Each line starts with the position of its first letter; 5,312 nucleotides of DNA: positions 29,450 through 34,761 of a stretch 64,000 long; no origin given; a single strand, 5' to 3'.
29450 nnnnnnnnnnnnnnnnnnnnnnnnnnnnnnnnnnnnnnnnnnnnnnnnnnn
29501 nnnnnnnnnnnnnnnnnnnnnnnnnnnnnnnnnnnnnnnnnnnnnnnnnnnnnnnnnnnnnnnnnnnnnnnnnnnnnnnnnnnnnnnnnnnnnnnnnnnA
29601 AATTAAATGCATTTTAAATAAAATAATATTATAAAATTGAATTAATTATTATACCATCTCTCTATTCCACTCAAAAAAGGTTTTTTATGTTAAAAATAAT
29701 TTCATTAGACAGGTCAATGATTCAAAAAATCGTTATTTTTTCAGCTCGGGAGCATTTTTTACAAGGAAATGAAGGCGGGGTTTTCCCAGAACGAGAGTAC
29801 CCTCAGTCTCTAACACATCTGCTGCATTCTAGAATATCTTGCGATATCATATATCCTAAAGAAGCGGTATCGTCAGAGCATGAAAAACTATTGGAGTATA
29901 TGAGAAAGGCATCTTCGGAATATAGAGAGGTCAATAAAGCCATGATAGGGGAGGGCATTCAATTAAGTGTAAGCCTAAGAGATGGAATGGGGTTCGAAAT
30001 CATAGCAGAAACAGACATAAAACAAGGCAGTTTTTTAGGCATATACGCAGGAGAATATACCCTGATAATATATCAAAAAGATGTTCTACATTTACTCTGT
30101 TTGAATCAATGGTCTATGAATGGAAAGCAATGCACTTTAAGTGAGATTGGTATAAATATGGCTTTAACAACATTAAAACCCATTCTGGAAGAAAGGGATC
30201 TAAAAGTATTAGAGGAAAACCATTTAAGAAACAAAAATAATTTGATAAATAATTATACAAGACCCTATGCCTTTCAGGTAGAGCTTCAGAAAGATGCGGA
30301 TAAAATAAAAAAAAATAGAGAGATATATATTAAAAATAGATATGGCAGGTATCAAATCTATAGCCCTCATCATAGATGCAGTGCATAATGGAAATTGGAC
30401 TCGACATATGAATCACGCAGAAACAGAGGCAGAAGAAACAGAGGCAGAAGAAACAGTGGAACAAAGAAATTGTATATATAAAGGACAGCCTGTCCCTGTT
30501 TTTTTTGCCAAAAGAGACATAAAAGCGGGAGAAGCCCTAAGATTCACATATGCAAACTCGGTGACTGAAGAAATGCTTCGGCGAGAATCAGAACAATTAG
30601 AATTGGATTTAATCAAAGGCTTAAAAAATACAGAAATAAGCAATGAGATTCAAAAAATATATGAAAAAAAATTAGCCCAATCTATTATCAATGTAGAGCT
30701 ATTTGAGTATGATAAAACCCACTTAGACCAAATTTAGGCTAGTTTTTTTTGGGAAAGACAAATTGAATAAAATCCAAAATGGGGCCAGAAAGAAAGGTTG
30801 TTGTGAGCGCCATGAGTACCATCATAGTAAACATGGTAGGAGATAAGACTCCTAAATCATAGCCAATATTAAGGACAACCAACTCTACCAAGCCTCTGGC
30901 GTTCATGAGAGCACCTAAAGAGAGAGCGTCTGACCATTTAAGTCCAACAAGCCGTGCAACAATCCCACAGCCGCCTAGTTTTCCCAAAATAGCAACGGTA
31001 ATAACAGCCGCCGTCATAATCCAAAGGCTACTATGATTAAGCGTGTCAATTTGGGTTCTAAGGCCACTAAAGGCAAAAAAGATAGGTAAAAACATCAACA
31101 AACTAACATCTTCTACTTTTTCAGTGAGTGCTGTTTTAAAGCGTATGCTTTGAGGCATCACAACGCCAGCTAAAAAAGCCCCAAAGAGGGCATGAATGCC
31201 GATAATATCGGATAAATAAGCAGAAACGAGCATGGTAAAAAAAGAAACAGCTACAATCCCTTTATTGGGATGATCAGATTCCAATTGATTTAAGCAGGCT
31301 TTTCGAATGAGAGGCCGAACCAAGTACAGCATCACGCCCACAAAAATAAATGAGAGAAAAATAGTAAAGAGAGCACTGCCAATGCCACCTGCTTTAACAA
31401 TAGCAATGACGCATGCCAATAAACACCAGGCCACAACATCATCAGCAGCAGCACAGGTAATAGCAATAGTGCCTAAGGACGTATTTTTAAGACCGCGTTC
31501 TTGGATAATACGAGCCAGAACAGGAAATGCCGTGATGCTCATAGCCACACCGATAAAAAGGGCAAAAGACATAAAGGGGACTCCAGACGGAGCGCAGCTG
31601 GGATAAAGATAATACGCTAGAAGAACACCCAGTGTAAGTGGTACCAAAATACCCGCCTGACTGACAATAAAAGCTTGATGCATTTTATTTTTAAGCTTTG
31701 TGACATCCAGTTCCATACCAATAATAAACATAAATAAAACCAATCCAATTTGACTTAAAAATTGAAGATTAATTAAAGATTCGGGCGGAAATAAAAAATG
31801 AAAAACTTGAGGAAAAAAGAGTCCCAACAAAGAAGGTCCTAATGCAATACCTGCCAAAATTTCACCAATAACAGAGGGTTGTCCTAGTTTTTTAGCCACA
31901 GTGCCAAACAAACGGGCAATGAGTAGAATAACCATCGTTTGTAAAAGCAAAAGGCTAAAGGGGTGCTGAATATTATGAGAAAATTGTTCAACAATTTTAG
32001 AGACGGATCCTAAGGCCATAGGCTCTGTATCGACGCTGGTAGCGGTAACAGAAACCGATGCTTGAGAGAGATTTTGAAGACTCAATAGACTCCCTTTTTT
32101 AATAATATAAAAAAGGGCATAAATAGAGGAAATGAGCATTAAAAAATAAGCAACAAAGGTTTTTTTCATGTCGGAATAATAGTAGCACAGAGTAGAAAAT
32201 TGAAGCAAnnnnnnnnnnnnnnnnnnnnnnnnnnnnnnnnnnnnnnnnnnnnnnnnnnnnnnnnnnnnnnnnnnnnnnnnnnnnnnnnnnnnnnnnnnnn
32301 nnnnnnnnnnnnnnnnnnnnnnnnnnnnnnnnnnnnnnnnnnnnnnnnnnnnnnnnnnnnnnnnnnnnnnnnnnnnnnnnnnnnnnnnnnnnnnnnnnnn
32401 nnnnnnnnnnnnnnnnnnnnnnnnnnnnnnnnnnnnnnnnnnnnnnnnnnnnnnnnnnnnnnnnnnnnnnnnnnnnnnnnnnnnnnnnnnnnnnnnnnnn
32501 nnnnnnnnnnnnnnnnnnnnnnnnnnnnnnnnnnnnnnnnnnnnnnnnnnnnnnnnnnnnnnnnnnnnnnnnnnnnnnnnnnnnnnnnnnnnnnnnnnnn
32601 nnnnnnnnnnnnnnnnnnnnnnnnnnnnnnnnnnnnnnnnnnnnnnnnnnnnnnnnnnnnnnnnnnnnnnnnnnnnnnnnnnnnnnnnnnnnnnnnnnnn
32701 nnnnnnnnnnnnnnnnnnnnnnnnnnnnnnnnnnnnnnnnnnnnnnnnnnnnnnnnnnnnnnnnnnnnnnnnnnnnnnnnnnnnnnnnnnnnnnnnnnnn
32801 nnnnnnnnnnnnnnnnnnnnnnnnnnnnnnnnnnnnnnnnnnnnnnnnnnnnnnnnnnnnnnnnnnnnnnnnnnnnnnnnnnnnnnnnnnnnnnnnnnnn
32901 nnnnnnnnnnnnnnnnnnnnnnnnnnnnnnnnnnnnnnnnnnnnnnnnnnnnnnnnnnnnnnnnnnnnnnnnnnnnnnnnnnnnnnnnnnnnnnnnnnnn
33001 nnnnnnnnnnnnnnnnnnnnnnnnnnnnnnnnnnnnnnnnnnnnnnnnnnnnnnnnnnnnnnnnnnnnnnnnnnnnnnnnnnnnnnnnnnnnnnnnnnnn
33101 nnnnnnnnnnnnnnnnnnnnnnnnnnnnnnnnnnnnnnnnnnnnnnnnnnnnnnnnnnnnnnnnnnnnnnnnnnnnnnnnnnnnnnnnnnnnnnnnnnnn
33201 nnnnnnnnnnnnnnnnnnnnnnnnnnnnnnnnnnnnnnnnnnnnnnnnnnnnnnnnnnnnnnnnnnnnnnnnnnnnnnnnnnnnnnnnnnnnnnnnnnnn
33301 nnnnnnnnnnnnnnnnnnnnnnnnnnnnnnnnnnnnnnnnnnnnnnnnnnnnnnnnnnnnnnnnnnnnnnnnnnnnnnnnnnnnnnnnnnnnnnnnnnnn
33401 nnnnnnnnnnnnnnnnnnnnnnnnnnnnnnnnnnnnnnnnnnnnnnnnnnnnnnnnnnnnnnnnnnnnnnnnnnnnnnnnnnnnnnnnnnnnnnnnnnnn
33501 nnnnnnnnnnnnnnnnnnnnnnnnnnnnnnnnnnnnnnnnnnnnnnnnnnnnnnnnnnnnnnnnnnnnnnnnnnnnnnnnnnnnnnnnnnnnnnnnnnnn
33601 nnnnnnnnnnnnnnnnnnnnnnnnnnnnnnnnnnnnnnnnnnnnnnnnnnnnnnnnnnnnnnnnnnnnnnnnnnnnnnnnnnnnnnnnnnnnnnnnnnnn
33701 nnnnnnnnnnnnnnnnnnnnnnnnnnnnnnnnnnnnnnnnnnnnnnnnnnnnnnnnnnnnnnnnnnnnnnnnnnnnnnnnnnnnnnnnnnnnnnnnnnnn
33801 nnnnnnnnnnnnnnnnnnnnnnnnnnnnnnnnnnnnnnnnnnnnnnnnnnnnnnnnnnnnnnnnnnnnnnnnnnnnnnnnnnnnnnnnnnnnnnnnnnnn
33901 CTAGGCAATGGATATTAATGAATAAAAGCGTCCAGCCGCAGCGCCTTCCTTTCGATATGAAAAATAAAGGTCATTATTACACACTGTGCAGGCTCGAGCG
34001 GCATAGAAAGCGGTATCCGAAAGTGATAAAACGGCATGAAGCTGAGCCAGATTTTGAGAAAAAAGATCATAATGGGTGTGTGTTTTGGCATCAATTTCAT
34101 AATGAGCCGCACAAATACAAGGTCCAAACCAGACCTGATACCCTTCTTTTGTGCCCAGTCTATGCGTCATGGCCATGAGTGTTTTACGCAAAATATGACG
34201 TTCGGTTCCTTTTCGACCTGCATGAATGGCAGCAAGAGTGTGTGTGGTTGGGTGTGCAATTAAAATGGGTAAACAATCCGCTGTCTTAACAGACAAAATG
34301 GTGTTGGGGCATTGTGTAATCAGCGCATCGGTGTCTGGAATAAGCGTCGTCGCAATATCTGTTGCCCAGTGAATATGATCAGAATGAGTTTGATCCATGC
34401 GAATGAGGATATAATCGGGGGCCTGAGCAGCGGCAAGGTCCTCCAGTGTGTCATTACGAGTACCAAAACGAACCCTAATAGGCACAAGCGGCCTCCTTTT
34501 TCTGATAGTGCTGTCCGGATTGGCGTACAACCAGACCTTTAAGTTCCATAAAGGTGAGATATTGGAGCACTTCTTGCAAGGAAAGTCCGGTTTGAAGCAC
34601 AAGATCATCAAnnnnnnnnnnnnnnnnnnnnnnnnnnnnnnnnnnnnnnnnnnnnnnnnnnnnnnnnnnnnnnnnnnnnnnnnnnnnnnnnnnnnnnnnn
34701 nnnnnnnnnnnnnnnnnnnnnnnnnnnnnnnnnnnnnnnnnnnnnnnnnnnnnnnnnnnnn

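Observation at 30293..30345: SET-domain gene interrupted at an A9 homopolymer: phase variation, transcriptional slippage, decay or sequencing error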

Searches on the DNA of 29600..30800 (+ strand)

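Call 5: search_dna_similar(query=window:29600-30800:+, collection=plasmids, mode=near)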
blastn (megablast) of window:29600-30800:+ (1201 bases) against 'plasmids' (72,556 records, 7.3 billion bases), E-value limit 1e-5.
No match.
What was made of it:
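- Tried and rejected: Plasmid search: no match (call 5).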

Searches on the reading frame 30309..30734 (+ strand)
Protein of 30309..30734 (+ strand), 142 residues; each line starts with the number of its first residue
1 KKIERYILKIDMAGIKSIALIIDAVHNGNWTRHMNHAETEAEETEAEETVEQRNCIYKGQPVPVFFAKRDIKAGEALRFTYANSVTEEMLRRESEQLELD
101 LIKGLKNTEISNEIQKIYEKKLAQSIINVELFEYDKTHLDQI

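Call 4: search_protein_families(library=pfam, proteins=[window:30309-30734:+], max_evalue=1)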
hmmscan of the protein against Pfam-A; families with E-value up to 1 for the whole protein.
window:30309-30734:+ (142 aa): 3 families
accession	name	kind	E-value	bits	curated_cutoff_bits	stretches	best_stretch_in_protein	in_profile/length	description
PF00856.33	SET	-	7.4e-07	30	22.4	1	19-81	48-104/105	SET domain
PF21549.2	PRDM2_PR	-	0.0065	16.6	27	1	6-89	46-120/123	PR domain zinc finger protein 2, PR domain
PF08666.17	SAF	-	0.12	13.4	21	1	63-81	2-17/63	SAF domain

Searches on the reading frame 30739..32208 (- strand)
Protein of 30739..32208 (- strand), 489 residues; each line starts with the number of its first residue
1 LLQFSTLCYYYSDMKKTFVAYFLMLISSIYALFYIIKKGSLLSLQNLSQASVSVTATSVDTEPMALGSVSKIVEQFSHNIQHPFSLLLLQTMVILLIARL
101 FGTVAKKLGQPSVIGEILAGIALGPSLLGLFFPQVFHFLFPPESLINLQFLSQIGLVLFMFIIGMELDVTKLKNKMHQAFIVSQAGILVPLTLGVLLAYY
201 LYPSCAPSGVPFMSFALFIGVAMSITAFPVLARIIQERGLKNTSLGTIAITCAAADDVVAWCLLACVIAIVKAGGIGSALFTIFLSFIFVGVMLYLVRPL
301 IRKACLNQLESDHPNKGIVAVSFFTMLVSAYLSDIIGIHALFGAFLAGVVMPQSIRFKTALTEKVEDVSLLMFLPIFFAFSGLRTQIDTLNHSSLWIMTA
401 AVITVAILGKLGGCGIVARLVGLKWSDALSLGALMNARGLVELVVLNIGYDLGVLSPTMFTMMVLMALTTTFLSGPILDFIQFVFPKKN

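Call 66: search_protein_families(library=pfam, proteins=[window:30739-32208:-], max_evalue=0.001)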
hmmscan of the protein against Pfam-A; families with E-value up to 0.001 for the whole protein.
window:30739-32208:- (489 aa): 1 family
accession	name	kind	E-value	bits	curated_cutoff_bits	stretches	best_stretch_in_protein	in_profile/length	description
PF00999.27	Na_H_Exchanger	-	8.8e-66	222.7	26.2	1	96-481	2-372/375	Sodium/hydrogen exchanger, transmembrane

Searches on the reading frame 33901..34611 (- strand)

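Call 29: search_protein_families(library=ncbifam, proteins=[window:33901-34611:-], max_evalue=0.00001)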
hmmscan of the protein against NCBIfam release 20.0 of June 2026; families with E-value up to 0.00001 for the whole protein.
window:33901-34611:- (236 aa): 2 families
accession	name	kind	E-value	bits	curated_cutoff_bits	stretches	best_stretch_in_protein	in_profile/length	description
TIGR00726.1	TIGR00726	equivalog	4.9e-33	114.3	141.15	1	63-182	34-152/223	peptidoglycan editing factor PgeF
NF007998.1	PRK10723.1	equivalog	7e-18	65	369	1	72-234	67-241/243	purine nucleoside phosphorylase YfiH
